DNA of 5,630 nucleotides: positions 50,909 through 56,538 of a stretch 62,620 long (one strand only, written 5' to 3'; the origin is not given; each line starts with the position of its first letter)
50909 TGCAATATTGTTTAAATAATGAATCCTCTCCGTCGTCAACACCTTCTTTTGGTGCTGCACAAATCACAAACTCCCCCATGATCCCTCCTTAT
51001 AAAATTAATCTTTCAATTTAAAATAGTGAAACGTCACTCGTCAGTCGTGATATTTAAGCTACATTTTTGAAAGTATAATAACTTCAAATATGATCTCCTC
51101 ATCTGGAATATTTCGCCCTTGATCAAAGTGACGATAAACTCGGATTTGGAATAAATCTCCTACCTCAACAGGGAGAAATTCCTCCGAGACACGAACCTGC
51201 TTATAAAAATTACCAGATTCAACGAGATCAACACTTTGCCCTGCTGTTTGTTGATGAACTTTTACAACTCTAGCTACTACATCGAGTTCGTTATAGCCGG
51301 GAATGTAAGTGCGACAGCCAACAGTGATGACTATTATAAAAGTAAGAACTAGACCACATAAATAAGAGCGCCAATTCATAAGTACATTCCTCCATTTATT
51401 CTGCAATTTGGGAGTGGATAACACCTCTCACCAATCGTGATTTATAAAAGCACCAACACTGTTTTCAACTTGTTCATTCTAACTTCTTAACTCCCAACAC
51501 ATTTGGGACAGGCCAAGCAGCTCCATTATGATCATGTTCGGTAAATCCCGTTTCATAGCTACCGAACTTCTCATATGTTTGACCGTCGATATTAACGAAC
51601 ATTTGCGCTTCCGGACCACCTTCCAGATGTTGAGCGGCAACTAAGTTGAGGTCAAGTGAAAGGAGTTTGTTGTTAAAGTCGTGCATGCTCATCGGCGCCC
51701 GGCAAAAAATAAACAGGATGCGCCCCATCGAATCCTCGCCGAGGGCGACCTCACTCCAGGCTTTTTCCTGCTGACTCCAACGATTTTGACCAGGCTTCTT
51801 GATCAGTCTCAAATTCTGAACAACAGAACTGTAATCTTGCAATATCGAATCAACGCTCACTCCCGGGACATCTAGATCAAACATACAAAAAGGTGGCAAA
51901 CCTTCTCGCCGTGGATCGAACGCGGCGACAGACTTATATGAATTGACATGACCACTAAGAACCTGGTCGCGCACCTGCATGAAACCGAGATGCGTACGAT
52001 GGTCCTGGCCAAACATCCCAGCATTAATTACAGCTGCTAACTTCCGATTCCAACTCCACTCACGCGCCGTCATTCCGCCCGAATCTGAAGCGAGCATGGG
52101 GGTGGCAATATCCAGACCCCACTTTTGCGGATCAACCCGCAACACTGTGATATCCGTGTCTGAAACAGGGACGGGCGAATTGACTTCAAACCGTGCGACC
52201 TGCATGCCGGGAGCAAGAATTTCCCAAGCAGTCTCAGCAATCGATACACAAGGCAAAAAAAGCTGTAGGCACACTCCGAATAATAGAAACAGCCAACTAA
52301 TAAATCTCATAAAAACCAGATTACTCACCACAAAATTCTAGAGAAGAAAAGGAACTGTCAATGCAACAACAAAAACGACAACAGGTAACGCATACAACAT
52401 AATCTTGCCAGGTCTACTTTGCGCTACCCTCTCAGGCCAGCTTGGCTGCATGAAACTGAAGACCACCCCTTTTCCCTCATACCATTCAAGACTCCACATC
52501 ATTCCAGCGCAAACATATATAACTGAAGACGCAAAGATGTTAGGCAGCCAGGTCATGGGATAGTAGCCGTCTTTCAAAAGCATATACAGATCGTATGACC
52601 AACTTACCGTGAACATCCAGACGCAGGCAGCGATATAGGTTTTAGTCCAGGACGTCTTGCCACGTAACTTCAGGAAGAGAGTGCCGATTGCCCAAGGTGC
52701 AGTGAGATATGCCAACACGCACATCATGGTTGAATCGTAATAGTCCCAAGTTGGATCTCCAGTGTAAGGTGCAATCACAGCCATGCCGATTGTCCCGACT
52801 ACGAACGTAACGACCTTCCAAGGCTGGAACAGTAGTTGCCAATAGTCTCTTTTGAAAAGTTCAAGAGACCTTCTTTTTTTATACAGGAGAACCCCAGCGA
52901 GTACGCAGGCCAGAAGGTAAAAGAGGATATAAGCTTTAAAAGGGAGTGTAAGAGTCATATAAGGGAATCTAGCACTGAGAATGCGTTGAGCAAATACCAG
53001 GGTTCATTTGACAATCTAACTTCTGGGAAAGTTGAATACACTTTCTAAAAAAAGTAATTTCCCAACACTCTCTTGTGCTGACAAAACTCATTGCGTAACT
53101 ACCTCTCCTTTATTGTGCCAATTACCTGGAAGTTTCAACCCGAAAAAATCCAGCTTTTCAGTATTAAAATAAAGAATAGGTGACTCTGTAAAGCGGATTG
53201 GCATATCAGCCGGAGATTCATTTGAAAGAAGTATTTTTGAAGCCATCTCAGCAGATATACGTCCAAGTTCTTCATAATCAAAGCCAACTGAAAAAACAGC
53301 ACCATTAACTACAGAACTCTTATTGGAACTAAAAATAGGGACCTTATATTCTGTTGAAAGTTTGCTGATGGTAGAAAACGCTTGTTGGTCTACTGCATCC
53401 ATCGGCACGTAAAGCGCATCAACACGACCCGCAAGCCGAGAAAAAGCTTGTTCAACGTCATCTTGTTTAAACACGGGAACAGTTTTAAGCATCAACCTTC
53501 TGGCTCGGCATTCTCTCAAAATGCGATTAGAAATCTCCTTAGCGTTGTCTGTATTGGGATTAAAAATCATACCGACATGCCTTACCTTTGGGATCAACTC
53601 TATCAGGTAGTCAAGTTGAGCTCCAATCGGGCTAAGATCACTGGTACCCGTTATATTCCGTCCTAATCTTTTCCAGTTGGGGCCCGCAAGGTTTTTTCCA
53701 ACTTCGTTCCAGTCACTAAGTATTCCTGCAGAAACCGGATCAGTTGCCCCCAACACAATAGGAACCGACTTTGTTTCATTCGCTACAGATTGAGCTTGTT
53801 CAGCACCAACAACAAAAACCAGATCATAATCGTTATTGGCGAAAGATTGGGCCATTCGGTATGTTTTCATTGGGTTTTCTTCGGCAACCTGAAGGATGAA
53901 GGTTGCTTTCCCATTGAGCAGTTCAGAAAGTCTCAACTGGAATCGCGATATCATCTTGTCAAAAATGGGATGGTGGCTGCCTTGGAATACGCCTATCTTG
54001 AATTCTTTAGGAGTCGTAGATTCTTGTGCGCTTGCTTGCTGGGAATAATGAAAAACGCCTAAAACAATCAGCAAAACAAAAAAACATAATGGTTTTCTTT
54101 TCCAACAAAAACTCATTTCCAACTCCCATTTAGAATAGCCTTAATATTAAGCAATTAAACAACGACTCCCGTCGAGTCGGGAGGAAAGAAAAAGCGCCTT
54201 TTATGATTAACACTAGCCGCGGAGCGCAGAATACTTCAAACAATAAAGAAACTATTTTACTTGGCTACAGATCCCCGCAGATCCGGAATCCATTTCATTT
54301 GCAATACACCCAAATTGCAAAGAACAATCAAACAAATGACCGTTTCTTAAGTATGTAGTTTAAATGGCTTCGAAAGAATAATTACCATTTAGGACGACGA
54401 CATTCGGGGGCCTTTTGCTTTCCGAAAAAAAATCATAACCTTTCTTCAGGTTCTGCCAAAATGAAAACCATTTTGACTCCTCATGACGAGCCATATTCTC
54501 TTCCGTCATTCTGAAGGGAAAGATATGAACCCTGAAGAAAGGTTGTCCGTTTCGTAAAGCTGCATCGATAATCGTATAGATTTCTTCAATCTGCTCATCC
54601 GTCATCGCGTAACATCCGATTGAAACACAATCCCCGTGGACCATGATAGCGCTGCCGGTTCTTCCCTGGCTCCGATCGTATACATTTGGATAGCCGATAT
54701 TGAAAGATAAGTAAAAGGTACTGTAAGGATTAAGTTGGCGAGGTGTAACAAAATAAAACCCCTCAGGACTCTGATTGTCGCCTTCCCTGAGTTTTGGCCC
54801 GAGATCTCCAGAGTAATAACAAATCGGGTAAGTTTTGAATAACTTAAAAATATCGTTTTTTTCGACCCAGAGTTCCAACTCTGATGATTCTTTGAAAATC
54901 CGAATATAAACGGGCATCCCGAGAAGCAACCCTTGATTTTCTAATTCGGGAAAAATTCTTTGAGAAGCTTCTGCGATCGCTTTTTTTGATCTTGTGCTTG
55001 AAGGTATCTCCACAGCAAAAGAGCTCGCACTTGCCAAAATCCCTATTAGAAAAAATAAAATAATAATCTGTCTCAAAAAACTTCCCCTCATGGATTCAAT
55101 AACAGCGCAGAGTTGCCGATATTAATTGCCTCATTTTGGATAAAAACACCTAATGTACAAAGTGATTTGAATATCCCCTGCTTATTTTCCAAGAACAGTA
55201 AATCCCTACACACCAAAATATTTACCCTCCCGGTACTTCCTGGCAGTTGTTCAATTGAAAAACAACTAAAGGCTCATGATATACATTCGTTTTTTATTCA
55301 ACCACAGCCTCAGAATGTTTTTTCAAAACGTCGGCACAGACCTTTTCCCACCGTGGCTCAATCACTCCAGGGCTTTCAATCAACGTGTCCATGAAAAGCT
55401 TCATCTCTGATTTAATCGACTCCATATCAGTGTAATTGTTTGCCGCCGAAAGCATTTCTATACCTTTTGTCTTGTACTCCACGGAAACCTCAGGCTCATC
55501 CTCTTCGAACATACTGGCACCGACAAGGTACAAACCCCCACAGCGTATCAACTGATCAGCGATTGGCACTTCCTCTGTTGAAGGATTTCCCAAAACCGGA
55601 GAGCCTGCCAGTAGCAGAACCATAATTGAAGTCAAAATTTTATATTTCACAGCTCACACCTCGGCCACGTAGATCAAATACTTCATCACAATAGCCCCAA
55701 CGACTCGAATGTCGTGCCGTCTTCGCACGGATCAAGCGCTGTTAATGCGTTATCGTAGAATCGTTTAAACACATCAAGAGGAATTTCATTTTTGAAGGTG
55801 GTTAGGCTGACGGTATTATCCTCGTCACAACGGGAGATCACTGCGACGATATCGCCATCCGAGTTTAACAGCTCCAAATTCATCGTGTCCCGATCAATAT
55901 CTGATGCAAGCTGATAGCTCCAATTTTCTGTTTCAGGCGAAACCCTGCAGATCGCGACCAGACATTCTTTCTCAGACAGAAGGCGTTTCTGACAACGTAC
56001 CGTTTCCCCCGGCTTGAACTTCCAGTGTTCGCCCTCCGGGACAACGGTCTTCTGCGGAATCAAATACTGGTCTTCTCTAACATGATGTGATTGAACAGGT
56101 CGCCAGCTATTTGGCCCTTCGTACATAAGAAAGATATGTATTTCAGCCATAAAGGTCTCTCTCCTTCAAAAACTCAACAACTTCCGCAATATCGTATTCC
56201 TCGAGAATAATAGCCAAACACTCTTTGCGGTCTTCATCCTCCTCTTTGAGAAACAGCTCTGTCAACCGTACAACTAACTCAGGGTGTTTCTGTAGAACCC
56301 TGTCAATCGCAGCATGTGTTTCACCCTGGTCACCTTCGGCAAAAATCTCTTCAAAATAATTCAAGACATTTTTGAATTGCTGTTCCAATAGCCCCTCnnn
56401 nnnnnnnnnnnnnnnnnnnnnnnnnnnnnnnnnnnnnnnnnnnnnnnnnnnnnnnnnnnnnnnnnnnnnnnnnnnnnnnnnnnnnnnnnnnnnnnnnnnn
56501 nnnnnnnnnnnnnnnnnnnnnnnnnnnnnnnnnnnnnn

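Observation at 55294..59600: GEMM-I riboswitch copy 2 heading an eight-gene envelope operon, and near-identical to copy 1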

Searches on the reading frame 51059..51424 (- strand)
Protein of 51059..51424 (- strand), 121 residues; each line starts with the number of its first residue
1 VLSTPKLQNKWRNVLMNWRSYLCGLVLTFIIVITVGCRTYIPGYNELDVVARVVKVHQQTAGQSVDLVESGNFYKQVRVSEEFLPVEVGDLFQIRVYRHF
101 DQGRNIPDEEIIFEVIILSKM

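Call 72: search_protein_families(library=pfam, proteins=[window:51059-51424:-], max_evalue=0.05)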
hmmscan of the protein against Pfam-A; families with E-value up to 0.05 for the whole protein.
window:51059-51424:- (121 aa): 2 families
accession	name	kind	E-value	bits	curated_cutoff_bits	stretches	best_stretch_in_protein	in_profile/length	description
PF09104.16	BRCA-2_OB3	-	0.022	14.8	24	1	38-94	12-69/139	BRCA2, oligonucleotide/oligosaccharide-binding, domain 3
PF14118.11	YfzA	-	0.025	15.4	27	1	16-56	8-48/90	YfzA-like protein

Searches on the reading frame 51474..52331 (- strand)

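Call 72: search_protein_families(library=pfam, proteins=[window:51474-52331:-], max_evalue=0.05)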
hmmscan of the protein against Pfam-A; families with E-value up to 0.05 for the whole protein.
window:51474-52331:- (285 aa): 1 family
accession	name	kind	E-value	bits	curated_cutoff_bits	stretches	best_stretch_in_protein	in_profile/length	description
PF09992.14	NAGPA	-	4.1e-13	50.3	25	1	98-281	3-168/169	Phosphodiester glycosidase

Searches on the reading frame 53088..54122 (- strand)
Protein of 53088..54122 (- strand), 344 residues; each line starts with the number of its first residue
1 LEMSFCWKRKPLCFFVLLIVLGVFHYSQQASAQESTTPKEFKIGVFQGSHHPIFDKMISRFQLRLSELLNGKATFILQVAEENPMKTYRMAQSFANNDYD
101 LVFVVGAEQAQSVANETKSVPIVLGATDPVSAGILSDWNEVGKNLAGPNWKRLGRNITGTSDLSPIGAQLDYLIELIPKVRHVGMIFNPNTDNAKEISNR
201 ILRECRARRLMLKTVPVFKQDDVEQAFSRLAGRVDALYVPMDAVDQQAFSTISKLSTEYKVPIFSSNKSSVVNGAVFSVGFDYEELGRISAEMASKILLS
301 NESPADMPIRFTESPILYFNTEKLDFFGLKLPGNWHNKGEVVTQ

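Call 72: search_protein_families(library=pfam, proteins=[window:53088-54122:-], max_evalue=0.05)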
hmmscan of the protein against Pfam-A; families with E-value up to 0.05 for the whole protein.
window:53088-54122:- (344 aa): 2 families
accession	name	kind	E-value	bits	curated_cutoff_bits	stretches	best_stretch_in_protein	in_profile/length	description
PF04392.18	ABC_sub_bind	-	2.3e-45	155.5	25.9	1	42-326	1-276/293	ABC transporter substrate binding protein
PF13407.12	Peripla_BP_4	-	0.0007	19.7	35.1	0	230-298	52-118/258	Periplasmic binding protein domain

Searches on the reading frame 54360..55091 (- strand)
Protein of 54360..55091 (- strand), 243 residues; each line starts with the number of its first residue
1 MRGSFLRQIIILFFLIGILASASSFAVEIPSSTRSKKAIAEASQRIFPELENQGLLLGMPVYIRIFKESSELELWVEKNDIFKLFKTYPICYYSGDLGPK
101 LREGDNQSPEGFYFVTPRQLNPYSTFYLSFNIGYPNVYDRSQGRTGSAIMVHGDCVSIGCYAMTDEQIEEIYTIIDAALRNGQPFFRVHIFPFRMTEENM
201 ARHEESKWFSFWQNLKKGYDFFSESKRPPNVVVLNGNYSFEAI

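Call 7: search_protein_families(library=pfam, proteins=[window:54360-55091:-], max_evalue=0.1)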
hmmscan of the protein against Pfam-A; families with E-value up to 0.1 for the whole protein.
window:54360-55091:- (243 aa): 1 family
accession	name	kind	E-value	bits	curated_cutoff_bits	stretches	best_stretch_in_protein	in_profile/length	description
PF03734.19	YkuD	-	7.3e-09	36.8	23.4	1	76-176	17-139/146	L,D-transpeptidase catalytic domain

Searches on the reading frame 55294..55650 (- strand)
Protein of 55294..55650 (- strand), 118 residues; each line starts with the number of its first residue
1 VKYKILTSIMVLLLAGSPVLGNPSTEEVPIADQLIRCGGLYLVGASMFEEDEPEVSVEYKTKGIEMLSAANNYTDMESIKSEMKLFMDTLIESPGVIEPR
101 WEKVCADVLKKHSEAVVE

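Call 7: search_protein_families(library=pfam, proteins=[window:55294-55650:-], max_evalue=0.1)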
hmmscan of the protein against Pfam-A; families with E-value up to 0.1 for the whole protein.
window:55294-55650:- (118 aa): 0 families

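Call 24: search_protein_families(library=ncbifam, proteins=[window:55294-55650:-], max_evalue=0.1)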
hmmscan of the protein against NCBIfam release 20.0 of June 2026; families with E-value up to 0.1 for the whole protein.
window:55294-55650:- (118 aa): 0 families

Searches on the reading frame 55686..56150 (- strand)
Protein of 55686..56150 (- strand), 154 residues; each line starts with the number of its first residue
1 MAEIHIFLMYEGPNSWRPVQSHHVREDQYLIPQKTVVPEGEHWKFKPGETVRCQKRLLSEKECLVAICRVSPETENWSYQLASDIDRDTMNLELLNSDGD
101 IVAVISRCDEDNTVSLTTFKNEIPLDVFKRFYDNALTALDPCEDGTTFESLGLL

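Call 7: search_protein_families(library=pfam, proteins=[window:55686-56150:-], max_evalue=0.1)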
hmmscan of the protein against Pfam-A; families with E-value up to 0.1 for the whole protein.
window:55686-56150:- (154 aa): 1 family
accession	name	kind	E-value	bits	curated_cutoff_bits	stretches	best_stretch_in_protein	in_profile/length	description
PF16975.12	UPAR_LY6_2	-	0.098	13.3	31.5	0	26-98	27-96/106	Ly6/PLAUR domain-containing protein 6, Lypd6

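Call 24: search_protein_families(library=ncbifam, proteins=[window:55686-56150:-], max_evalue=0.1)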
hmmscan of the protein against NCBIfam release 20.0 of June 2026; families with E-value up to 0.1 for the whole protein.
window:55686-56150:- (154 aa): 0 families

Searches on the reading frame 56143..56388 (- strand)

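Call 7: search_protein_families(library=pfam, proteins=[window:56143-56388:-], max_evalue=0.1)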
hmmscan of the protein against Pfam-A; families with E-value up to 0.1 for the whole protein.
window:56143-56388:- (81 aa): 2 families
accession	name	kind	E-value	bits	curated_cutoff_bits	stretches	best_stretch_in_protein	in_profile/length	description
PF00637.26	Clathrin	-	0.0043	17.2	29.6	1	32-80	38-86/143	Region in Clathrin and VPS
PF13148.11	DUF3987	-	0.073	12.7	27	1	6-46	287-327/364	Protein of unknown function (DUF3987)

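Call 24: search_protein_families(library=ncbifam, proteins=[window:56143-56388:-], max_evalue=0.1)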
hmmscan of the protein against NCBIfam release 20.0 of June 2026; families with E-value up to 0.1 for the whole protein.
window:56143-56388:- (81 aa): 0 families
